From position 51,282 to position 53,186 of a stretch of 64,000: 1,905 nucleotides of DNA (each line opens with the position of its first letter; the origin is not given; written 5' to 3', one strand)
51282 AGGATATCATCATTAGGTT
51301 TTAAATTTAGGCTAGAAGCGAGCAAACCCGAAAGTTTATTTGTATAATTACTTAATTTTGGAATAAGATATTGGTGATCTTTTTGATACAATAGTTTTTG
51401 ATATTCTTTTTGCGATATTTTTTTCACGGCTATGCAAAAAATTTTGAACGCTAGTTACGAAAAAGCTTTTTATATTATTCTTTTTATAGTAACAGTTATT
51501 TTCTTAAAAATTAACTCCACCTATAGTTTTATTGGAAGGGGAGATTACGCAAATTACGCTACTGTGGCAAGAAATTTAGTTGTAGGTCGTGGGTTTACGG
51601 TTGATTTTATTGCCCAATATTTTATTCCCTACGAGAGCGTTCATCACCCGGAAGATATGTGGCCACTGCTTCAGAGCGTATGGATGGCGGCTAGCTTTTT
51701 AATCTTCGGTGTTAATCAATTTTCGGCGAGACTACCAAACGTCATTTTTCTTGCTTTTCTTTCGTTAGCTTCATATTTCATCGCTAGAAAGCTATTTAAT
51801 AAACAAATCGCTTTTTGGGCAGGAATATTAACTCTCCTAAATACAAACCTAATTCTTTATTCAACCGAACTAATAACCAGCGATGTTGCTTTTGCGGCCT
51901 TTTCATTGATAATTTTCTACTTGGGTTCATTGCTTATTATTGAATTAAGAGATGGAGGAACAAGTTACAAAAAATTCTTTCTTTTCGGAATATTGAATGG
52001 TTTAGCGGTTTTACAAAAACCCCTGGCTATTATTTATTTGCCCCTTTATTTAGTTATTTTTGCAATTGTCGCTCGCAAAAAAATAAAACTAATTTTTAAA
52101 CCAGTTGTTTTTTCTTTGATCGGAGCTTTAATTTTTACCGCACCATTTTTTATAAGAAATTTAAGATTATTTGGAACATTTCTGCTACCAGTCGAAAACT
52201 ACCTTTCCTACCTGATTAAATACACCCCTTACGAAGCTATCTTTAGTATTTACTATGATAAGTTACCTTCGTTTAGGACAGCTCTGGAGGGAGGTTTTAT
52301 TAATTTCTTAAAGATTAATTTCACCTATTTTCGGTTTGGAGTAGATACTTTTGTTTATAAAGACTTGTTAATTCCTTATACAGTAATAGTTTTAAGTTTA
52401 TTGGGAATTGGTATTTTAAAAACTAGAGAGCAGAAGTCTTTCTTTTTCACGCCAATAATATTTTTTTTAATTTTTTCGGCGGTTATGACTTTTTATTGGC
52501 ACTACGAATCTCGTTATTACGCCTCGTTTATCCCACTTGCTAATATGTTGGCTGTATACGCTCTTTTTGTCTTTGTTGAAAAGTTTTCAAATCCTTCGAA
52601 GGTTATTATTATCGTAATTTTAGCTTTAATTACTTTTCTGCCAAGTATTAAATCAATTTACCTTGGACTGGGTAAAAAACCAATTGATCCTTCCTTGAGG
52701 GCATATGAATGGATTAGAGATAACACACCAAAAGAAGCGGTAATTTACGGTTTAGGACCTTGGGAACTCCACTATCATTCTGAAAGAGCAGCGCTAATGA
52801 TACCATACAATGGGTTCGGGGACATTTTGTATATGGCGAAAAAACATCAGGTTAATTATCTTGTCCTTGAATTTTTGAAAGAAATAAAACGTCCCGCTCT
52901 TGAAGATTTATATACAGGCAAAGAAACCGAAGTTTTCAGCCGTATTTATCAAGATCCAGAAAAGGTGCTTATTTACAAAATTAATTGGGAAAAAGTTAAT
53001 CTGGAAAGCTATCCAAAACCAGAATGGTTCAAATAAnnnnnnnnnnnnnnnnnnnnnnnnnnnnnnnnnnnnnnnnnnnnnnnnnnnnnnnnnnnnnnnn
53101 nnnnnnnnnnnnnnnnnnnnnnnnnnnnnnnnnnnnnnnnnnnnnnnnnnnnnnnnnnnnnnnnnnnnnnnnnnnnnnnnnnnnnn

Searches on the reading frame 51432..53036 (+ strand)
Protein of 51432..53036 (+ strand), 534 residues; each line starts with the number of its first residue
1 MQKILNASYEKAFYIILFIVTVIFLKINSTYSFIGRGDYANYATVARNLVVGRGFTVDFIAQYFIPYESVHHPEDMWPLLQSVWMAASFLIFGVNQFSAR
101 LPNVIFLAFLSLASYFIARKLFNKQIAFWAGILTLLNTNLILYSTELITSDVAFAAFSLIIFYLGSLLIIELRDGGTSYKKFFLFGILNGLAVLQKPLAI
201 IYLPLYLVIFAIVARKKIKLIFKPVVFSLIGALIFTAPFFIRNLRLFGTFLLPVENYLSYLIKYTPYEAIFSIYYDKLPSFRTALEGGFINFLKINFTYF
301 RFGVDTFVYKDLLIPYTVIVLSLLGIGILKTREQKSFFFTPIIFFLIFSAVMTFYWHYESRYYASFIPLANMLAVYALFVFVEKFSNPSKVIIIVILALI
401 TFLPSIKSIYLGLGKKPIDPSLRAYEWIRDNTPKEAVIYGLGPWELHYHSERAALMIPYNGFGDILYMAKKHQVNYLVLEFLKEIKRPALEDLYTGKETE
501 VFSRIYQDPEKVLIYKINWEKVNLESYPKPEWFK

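Call 25: search_protein_families(library=pfam, proteins=[window:51432-53036:+], max_evalue=0.00001)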
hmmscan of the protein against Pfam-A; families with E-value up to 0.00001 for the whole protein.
window:51432-53036:+ (534 aa): 2 families
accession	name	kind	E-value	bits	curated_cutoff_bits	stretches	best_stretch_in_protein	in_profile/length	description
PF13231.12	PMT_2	-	7.5e-13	49.4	26.1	1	82-239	7-157/160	Dolichyl-phosphate-mannose-protein mannosyltransferase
PF03901.23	Glyco_transf_22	-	2.5e-06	27.4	23.8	1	96-260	80-242/414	Alg9-like mannosyltransferase family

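Call 28: search_protein_families(library=ncbifam, proteins=[window:51432-53036:+], max_evalue=1e-10)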
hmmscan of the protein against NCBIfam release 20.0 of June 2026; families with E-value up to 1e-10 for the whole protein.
window:51432-53036:+ (534 aa): 0 families
